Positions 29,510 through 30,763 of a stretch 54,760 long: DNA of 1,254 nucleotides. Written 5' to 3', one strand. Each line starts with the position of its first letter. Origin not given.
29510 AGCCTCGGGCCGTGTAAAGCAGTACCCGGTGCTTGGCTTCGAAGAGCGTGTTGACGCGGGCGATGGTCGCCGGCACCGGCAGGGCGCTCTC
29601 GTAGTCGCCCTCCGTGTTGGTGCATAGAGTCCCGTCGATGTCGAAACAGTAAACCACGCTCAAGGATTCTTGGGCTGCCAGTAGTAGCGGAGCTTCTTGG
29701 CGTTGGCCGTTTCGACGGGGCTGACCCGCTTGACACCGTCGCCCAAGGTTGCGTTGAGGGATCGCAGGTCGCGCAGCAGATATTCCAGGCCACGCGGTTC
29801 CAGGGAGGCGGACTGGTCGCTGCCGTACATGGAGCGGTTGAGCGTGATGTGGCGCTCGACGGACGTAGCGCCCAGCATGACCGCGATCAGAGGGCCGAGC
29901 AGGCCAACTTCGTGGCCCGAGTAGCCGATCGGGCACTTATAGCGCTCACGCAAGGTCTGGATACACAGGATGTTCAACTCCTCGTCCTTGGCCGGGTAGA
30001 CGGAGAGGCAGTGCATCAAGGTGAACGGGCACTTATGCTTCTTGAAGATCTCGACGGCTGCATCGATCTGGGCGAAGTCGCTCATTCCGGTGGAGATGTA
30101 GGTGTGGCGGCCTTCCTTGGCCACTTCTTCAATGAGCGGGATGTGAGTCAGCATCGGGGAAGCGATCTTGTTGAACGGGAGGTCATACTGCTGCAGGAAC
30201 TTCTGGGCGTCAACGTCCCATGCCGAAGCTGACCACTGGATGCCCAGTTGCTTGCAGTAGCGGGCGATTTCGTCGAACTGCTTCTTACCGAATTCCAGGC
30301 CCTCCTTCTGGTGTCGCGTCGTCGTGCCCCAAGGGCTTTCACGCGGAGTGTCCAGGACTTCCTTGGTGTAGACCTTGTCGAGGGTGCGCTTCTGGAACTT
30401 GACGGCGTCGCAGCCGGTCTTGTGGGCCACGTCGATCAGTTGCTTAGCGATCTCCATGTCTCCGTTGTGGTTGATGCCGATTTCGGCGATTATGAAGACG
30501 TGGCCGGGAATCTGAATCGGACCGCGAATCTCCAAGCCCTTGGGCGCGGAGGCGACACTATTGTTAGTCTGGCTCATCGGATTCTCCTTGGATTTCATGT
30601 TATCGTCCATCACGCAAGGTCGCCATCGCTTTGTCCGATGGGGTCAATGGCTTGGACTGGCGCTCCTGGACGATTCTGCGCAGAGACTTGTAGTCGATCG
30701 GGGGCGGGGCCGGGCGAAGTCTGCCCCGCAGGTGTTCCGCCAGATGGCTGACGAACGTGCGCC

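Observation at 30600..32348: B12-binding radical SAM enzyme with a hydrophobic C-terminal extension inside a glycan operon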

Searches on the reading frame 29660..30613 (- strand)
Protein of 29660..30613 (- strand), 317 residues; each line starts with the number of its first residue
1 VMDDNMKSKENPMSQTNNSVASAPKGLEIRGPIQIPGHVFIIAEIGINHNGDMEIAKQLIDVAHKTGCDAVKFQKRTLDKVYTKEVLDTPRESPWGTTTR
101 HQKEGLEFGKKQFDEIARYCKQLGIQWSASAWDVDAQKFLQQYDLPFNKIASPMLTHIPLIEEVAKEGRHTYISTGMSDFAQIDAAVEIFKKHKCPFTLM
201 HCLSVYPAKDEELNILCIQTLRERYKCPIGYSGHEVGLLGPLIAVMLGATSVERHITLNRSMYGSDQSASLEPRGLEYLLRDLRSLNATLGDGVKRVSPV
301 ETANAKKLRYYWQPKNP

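Call 3: search_protein_families(library=pfam, proteins=[window:29660-30613:-], max_evalue=0.01)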
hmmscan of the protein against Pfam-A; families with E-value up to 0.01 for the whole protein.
window:29660-30613:- (317 aa): 1 family
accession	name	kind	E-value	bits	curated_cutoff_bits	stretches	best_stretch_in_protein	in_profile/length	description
PF03102.20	NeuB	-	3.3e-69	233.4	22.1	1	59-295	1-241/241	NeuB family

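Call 4: search_protein_families(library=ncbifam, proteins=[window:29660-30613:-], max_evalue=0.01)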
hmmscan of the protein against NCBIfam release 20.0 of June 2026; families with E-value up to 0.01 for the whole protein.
window:29660-30613:- (317 aa): 2 families
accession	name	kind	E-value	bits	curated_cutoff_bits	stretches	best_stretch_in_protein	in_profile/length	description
TIGR03569.1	NeuB_NnaB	equivalog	2.6e-72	243.6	399.65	1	39-306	1-274/329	N-acetylneuraminate synthase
TIGR03586.1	PseI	equivalog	4.7e-55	187.1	340.25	1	39-306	2-273/327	pseudaminic acid synthase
